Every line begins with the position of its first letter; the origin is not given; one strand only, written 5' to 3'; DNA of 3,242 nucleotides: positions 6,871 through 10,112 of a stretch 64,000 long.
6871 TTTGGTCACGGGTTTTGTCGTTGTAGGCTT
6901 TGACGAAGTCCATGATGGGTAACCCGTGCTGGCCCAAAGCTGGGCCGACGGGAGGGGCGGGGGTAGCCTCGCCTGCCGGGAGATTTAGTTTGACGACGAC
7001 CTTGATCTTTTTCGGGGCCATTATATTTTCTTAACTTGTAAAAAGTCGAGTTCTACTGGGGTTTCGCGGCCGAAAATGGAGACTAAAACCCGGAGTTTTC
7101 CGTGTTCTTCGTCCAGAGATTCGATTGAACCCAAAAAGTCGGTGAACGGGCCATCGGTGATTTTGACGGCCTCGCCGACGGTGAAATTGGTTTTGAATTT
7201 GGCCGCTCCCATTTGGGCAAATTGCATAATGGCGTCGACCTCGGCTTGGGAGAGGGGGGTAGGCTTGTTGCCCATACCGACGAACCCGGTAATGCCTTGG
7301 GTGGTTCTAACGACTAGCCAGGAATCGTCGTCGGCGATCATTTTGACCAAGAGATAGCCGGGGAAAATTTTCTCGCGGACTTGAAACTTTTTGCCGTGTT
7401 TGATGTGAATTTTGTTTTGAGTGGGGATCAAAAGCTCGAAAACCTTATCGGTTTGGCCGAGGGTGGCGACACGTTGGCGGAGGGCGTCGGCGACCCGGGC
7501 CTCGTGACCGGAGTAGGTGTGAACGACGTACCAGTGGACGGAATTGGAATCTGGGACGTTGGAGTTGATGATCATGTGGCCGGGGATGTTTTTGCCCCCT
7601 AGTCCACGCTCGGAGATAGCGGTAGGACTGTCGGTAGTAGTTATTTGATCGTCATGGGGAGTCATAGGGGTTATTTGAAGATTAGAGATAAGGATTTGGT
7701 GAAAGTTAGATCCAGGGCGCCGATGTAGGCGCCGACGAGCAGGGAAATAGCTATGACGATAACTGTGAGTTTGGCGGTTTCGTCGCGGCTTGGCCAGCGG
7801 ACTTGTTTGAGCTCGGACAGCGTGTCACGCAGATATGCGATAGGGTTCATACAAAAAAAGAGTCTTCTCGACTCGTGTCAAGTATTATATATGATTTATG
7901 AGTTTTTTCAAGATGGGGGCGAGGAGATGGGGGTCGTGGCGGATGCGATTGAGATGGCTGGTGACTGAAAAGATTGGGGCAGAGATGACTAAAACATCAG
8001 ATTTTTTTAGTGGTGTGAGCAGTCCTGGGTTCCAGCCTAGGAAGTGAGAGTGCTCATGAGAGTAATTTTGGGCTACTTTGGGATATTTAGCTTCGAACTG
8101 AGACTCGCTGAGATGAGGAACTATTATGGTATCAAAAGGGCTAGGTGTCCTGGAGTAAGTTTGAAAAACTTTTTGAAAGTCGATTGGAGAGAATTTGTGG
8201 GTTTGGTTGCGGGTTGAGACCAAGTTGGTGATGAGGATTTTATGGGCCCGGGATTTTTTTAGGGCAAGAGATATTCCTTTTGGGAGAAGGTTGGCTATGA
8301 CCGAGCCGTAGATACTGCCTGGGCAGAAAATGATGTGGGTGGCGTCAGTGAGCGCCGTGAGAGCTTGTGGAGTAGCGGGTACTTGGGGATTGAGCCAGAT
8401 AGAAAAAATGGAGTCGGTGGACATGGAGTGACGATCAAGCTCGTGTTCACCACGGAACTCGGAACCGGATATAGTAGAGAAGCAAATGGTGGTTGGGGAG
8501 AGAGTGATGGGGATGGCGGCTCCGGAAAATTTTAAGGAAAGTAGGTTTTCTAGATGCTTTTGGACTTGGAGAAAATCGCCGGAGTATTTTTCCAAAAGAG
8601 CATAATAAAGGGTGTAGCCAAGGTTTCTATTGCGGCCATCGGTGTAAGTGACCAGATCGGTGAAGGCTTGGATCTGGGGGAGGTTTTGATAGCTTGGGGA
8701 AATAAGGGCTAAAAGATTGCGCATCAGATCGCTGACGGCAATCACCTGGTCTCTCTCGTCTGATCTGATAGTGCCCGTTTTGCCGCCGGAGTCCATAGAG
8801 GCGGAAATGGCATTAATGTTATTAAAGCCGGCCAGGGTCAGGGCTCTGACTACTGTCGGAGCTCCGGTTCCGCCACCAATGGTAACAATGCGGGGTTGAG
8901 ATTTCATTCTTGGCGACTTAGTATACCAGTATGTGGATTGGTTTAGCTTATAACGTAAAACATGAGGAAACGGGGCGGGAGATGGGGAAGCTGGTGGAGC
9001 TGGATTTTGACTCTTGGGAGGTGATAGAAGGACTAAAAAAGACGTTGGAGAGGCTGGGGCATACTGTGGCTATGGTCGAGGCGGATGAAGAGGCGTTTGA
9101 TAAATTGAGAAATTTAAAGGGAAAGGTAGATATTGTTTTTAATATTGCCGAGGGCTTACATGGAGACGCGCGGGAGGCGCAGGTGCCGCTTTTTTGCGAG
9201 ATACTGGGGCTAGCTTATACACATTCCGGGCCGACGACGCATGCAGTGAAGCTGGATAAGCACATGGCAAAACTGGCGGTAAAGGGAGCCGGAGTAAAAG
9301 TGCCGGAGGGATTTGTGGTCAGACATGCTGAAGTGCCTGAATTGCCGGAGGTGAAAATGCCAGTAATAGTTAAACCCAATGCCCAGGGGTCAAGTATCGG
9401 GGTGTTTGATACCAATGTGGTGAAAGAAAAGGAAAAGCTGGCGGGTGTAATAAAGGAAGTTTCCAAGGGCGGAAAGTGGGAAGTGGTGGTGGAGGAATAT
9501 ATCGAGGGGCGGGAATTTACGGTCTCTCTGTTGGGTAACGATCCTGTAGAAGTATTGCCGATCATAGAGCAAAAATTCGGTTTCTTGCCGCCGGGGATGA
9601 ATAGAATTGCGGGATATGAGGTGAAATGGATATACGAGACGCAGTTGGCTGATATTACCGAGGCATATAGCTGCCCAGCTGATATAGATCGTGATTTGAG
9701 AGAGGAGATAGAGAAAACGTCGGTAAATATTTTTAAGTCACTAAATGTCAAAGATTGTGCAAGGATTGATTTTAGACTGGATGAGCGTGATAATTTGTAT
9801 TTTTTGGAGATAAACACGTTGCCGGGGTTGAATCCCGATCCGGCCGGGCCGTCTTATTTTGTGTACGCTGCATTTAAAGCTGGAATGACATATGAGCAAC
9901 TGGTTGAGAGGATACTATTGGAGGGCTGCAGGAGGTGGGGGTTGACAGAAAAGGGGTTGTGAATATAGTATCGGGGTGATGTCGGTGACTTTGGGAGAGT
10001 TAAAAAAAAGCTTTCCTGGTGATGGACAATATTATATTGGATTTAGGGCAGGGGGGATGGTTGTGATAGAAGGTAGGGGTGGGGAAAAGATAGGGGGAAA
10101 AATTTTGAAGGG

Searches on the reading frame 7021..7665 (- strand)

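Call 11: search_protein_families(library=pfam, proteins=[window:7021-7665:-], max_evalue=0.01)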
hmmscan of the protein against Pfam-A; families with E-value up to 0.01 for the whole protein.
window:7021-7665:- (214 aa): 2 families
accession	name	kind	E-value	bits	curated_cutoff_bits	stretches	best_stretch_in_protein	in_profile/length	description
PF02357.24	NusG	-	7.8e-27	94.1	22.2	1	44-147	2-93/93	Transcription termination factor nusG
PF00467.35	KOW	-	0.00028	21.1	22.3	1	163-194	1-30/32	KOW motif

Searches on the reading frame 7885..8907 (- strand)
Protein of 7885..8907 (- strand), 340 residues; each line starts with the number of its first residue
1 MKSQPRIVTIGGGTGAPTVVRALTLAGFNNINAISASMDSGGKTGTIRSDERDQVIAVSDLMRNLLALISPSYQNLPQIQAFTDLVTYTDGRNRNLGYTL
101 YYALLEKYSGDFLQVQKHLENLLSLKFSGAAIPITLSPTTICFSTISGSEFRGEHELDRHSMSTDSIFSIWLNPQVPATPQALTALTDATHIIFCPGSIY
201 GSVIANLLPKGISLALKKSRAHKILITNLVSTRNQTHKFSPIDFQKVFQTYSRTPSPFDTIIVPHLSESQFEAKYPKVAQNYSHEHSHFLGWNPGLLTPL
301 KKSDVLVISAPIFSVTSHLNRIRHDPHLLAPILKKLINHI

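Call 11: search_protein_families(library=pfam, proteins=[window:7885-8907:-], max_evalue=0.01)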
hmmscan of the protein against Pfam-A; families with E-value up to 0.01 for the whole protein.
window:7885-8907:- (340 aa): 1 family
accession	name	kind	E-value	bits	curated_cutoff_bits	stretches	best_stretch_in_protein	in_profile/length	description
PF01933.23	CofD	-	5.9e-37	127.9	30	1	7-284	1-272/290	2-phospho-L-lactate transferase CofD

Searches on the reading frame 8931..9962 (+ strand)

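Call 11: search_protein_families(library=pfam, proteins=[window:8931-9962:+], max_evalue=0.01)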
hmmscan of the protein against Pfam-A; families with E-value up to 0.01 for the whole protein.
window:8931-9962:+ (343 aa): 4 families
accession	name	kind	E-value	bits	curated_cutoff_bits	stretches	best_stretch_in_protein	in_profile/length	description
PF07478.18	Dala_Dala_lig_C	-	2.2e-35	122.4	24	1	140-329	34-203/204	D-ala D-ala ligase C-terminus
PF02655.19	ATP-grasp_3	-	7.4e-09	36.3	23.2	1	109-295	3-154/160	ATP-grasp domain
PF13535.11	ATP-grasp_4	-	1.1e-08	35.3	27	1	142-202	2-72/160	ATP-grasp domain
PF02786.22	CPSase_L_D2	-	3.5e-08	33.7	19.8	1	251-296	132-178/211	Carbamoyl-phosphate synthase L chain, ATP binding domain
